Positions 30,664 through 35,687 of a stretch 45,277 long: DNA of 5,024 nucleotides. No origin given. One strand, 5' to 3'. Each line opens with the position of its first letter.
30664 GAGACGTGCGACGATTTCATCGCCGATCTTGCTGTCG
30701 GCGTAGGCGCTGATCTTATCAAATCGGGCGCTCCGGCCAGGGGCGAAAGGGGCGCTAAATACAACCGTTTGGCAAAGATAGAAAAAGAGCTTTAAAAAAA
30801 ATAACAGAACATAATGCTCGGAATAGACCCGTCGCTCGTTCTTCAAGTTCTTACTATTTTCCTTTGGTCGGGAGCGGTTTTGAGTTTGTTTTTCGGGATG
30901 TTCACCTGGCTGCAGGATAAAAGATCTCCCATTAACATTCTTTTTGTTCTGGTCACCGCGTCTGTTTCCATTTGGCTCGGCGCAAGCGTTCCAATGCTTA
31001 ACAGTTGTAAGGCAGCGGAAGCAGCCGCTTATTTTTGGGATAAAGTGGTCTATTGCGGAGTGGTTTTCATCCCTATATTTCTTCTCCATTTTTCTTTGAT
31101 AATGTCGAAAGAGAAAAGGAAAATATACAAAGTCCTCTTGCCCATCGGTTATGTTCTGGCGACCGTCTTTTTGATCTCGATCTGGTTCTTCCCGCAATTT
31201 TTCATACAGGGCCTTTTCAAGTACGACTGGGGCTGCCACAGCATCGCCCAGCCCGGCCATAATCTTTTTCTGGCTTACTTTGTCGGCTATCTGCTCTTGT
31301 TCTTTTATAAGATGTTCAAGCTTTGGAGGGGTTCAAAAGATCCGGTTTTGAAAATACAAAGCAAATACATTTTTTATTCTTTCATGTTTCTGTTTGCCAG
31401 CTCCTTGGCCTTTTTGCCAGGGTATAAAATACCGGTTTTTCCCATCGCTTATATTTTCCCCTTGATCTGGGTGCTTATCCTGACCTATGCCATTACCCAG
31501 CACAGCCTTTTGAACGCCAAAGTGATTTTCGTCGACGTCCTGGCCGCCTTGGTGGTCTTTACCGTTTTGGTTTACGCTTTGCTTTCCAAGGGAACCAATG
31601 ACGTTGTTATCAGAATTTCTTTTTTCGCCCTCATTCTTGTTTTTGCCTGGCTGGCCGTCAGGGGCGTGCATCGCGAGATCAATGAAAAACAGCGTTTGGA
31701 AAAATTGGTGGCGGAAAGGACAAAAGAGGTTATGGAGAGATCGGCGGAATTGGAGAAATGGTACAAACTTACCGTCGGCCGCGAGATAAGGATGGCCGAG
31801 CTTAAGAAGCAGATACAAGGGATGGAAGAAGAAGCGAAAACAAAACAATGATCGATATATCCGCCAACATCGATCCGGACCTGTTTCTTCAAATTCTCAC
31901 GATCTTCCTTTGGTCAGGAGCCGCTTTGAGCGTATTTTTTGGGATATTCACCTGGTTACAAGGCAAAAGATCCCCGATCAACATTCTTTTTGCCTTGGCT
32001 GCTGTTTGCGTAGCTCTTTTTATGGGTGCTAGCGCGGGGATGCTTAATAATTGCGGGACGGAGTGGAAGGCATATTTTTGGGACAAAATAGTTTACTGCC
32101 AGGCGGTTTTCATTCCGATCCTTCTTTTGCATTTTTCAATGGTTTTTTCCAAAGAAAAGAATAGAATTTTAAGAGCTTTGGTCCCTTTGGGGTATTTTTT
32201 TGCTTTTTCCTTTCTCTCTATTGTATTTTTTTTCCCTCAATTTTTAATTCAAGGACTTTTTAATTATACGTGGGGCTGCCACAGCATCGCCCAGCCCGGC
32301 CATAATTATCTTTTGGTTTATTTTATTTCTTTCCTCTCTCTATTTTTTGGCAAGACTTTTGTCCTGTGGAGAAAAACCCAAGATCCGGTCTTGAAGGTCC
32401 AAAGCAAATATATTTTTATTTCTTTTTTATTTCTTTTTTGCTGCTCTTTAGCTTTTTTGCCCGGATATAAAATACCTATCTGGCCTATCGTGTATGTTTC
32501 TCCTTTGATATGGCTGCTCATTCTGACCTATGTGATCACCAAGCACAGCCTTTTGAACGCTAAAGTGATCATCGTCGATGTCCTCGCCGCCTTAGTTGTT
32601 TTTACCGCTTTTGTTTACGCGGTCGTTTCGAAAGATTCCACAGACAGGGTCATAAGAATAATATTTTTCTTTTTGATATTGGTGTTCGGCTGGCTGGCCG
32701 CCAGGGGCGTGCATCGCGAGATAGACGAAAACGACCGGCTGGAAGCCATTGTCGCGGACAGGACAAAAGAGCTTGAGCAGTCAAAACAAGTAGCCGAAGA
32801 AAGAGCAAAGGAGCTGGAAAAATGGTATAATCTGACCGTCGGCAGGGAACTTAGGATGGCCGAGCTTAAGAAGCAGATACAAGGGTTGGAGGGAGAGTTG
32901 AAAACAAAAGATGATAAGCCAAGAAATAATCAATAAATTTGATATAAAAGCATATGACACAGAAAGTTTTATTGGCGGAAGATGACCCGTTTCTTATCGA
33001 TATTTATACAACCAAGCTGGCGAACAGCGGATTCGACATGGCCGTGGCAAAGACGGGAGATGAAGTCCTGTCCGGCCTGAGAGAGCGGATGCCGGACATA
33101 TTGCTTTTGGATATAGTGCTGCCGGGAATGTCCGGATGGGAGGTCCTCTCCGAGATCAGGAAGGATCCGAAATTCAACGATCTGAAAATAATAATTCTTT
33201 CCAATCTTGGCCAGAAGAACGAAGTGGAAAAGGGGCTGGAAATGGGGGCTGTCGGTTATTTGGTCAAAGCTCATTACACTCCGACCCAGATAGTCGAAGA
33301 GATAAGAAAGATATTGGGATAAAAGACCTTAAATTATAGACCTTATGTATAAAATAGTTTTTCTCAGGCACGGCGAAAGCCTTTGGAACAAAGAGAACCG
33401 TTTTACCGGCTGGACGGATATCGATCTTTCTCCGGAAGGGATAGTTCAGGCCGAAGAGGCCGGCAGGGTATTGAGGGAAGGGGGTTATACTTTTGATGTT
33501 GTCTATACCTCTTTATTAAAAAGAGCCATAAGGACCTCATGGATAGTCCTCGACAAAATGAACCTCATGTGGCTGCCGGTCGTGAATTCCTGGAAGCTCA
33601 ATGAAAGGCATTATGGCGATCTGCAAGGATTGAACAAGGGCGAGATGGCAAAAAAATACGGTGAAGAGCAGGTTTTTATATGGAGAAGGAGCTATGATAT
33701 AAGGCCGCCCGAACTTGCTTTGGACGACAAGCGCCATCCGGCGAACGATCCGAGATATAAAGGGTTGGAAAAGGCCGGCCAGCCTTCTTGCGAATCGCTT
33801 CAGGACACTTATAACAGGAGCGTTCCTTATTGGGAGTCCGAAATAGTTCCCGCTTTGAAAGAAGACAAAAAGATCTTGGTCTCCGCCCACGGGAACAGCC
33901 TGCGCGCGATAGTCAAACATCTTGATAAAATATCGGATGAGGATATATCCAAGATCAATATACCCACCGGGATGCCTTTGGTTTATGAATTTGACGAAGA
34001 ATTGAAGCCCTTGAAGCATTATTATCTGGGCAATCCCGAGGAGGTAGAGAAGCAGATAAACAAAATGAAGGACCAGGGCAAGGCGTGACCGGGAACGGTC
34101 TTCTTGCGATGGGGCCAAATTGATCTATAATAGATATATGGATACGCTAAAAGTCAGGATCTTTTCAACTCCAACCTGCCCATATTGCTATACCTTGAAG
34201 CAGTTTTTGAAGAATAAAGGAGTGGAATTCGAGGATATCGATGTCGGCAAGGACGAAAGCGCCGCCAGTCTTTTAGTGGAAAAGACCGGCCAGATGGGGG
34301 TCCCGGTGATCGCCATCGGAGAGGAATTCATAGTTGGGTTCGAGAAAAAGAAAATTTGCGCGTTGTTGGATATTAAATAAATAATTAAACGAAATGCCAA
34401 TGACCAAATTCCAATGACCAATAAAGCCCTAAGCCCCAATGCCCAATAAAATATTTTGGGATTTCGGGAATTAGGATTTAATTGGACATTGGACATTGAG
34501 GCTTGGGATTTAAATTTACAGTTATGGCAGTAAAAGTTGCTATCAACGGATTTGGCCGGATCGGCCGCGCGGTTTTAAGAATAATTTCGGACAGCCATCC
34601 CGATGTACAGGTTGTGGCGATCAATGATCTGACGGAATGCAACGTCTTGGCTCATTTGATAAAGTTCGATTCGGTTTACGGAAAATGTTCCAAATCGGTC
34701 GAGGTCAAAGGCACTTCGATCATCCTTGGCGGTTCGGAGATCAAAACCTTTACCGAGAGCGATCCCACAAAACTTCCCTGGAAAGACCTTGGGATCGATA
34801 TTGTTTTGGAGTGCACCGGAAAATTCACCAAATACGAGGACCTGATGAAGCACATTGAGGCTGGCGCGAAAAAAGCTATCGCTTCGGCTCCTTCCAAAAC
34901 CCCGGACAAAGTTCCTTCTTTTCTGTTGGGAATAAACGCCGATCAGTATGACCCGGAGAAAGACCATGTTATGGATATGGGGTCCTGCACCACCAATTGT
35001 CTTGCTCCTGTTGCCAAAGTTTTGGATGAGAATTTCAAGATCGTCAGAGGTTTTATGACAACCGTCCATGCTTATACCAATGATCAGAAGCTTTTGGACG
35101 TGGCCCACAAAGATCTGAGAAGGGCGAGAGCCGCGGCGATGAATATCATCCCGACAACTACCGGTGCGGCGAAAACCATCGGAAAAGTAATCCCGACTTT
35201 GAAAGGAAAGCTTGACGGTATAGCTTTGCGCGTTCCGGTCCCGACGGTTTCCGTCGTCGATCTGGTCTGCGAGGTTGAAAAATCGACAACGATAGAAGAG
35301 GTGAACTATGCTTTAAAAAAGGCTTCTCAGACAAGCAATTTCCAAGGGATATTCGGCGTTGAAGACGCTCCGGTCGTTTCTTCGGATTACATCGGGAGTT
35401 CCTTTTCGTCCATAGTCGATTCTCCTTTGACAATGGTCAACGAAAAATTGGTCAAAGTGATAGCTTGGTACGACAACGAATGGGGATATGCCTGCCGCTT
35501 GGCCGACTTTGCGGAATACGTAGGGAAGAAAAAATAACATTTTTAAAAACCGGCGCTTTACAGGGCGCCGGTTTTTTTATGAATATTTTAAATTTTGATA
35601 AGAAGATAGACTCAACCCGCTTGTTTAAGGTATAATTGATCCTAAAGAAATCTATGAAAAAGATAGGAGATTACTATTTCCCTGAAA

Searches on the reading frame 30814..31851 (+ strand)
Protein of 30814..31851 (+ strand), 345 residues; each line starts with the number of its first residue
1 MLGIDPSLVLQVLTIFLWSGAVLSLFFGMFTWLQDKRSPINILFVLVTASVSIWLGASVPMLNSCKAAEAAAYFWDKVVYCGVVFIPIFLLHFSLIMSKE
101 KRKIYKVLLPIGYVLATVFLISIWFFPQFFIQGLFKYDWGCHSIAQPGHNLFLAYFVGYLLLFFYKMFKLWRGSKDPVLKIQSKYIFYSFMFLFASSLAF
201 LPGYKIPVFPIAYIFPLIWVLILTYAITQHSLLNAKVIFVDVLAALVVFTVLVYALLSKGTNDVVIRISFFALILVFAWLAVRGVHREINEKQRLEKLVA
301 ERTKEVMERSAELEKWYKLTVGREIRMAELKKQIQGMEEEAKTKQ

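Call 65: search_protein_families(library=pfam, proteins=[window:30814-31851:+], max_evalue=0.0001)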
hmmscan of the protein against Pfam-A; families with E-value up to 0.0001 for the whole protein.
window:30814-31851:+ (345 aa): 1 family
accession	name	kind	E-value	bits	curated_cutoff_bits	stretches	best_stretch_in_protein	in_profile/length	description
PF16927.11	HisKA_7TM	-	2.3e-10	41.2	28.6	1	17-234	2-221/224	N-terminal 7TM region of histidine kinase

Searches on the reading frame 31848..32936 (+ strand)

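Call 65: search_protein_families(library=pfam, proteins=[window:31848-32936:+], max_evalue=0.0001)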
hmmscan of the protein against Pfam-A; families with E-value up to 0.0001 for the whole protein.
window:31848-32936:+ (362 aa): 1 family
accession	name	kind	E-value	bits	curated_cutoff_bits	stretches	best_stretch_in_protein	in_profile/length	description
PF16927.11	HisKA_7TM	-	1.5e-08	35.2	28.6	1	22-237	3-221/224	N-terminal 7TM region of histidine kinase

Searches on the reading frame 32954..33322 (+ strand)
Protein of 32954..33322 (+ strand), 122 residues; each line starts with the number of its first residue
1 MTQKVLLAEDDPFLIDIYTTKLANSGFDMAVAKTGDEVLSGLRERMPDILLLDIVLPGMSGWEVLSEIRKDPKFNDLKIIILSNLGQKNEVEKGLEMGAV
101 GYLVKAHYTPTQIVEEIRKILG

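Call 66: search_protein_families(library=pfam, proteins=[window:32954-33322:+], max_evalue=0.0001)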
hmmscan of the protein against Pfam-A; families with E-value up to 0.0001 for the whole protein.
window:32954-33322:+ (122 aa): 1 family
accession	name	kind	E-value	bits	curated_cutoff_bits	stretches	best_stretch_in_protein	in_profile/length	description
PF00072.30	Response_reg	-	8.3e-23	81.1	30.2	1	5-117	1-110/111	Response regulator receiver domain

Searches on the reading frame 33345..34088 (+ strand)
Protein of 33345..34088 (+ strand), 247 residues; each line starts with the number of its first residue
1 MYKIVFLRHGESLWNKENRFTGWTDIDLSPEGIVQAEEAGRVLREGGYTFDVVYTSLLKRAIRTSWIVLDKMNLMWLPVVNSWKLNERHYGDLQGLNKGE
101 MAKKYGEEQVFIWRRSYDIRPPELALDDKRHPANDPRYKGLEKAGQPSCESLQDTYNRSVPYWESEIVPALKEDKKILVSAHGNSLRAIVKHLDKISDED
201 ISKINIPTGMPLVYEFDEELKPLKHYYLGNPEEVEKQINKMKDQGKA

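Call 66: search_protein_families(library=pfam, proteins=[window:33345-34088:+], max_evalue=0.0001)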
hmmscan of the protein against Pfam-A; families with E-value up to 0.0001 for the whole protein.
window:33345-34088:+ (247 aa): 1 family
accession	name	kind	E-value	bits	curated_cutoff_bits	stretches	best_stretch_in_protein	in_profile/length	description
PF00300.27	His_Phos_1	-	7.9e-37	127.2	21.7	2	4-123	1-115/194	Histidine phosphatase superfamily (branch 1)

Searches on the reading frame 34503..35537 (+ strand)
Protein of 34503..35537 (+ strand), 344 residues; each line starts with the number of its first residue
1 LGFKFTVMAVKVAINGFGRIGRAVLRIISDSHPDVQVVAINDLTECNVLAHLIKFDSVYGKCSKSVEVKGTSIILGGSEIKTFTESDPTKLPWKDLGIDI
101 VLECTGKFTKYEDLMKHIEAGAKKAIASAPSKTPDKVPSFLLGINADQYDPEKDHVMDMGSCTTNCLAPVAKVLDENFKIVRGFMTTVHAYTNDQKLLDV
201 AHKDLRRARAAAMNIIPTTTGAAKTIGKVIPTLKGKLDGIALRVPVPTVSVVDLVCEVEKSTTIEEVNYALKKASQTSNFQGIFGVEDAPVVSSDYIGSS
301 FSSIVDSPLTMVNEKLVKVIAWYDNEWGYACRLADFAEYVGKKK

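Call 66: search_protein_families(library=pfam, proteins=[window:34503-35537:+], max_evalue=0.0001)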
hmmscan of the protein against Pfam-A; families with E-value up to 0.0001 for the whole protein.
window:34503-35537:+ (344 aa): 2 families
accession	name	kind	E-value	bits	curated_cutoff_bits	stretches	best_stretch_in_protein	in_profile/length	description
PF02800.25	Gp_dh_C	-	3.2e-65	219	24.4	1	167-323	1-158/158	Glyceraldehyde 3-phosphate dehydrogenase, C-terminal domain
PF00044.30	Gp_dh_N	-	1.5e-38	131.6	31.7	1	10-110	1-100/101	Glyceraldehyde 3-phosphate dehydrogenase, NAD binding domain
